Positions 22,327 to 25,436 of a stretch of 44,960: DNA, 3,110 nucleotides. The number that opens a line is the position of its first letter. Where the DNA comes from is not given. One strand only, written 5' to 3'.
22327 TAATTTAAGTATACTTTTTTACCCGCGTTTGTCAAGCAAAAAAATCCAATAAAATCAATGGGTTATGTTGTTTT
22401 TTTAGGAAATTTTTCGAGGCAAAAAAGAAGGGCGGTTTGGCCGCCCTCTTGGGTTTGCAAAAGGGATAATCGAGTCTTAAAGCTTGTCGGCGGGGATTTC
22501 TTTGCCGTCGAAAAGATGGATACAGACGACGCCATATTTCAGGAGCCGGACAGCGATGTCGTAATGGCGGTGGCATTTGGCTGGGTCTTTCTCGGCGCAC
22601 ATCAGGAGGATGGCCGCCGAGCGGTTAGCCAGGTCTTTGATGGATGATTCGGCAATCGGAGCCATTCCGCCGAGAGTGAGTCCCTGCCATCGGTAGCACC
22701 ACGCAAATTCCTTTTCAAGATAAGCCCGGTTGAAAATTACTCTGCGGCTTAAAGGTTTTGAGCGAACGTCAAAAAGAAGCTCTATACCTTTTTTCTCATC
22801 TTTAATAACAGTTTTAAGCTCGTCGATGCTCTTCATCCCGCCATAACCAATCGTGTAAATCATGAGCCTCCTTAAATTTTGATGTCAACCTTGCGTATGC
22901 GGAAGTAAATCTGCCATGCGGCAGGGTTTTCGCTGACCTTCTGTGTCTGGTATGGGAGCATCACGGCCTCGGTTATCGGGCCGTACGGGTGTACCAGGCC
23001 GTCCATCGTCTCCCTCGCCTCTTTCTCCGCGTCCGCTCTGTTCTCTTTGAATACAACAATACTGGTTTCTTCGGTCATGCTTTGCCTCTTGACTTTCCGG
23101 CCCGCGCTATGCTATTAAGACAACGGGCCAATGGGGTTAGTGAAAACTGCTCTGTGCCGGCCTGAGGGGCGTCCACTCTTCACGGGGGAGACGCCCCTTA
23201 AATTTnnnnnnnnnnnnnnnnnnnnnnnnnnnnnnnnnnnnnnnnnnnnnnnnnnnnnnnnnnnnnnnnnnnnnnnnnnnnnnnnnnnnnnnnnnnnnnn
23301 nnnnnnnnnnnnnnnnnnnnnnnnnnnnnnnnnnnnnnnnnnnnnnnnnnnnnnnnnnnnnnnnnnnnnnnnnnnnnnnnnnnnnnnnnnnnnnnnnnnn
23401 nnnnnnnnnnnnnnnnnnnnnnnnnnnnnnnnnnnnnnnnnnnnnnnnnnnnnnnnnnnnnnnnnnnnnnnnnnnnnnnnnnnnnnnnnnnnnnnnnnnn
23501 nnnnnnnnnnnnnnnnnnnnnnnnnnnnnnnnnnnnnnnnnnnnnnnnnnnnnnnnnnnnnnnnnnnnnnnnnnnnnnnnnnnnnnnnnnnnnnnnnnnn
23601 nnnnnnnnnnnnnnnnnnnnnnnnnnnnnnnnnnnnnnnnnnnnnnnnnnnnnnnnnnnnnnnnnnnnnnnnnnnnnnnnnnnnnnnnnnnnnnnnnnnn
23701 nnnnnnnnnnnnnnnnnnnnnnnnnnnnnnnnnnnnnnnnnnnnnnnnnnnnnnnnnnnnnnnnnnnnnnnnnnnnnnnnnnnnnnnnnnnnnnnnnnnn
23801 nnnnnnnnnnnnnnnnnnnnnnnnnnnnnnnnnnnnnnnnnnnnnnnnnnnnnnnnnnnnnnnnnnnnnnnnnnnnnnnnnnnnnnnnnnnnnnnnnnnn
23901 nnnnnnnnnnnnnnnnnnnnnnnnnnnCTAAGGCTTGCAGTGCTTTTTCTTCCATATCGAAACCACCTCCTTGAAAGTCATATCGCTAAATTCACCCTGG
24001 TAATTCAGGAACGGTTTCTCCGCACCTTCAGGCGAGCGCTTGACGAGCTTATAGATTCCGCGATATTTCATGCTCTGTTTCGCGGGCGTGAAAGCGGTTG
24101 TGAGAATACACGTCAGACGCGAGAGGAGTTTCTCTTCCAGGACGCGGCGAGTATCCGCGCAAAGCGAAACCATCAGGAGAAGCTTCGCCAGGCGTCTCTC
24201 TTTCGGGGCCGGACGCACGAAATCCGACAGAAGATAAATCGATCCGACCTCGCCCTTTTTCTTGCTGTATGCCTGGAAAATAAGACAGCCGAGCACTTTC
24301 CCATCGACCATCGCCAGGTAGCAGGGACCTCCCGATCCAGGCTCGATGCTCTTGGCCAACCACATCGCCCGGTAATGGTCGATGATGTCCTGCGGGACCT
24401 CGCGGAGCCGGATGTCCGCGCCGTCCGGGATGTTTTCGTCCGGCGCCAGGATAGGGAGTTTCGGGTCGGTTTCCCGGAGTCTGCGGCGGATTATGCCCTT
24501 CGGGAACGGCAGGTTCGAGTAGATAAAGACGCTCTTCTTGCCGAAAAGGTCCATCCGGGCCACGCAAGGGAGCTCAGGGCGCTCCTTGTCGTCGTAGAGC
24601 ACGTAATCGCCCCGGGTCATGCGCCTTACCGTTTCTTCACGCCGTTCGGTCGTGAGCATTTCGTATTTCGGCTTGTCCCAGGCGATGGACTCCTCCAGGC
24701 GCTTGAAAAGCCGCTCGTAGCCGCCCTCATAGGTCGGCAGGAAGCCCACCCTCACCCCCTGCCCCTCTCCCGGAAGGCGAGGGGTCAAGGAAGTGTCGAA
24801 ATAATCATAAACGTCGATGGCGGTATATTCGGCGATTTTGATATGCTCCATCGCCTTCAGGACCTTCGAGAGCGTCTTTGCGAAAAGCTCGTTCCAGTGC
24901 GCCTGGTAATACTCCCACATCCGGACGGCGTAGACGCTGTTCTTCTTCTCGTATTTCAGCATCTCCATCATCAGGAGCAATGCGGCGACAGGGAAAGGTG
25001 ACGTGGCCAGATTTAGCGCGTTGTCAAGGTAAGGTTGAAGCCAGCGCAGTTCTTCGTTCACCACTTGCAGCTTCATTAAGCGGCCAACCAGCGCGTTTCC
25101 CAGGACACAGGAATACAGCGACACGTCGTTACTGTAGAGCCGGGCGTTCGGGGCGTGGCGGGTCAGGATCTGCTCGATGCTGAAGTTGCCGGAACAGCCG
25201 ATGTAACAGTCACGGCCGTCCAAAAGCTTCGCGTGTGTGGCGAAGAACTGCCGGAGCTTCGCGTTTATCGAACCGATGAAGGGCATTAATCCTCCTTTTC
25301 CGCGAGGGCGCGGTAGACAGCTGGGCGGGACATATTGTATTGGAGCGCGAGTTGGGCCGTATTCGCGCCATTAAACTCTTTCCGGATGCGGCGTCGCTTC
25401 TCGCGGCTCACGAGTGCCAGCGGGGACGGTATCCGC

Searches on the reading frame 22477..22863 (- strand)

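Call 78: search_protein_families(library=pfam, proteins=[window:22477-22863:-], max_evalue=0.001)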
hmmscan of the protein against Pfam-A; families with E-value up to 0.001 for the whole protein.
window:22477-22863:- (128 aa): 1 family
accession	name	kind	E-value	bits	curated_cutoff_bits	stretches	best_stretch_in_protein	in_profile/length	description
PF04343.18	DUF488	-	1.2e-09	39.3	22.2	1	73-100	90-115/121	Domain of unknown function DUF488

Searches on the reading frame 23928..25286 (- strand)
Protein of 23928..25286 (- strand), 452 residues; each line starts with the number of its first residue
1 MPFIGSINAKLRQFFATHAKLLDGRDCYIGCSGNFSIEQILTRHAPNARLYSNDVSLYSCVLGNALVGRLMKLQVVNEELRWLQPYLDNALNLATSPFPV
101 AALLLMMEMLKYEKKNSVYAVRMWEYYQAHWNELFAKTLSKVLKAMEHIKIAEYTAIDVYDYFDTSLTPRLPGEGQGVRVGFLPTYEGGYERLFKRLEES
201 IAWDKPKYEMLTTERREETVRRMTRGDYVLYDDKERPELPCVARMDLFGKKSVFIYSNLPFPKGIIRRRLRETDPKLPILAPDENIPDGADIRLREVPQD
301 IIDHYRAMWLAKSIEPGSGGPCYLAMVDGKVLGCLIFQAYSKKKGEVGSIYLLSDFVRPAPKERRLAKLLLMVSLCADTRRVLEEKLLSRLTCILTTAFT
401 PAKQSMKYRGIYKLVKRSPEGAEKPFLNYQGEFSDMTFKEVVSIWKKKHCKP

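Call 78: search_protein_families(library=pfam, proteins=[window:23928-25286:-], max_evalue=0.001)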
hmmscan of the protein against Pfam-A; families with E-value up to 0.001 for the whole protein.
window:23928-25286:- (452 aa): 2 families
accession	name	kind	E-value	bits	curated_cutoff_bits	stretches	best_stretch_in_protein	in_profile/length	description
PF22555.1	DAM-like-phage1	-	4.5e-59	200.4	27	1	3-273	1-267/274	Phage DNA Adenine Methylase-like domain 1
PF22559.2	GNAT-phage-like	-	2.2e-36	125.6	27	1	291-449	3-163/164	Phage GNAT-like domain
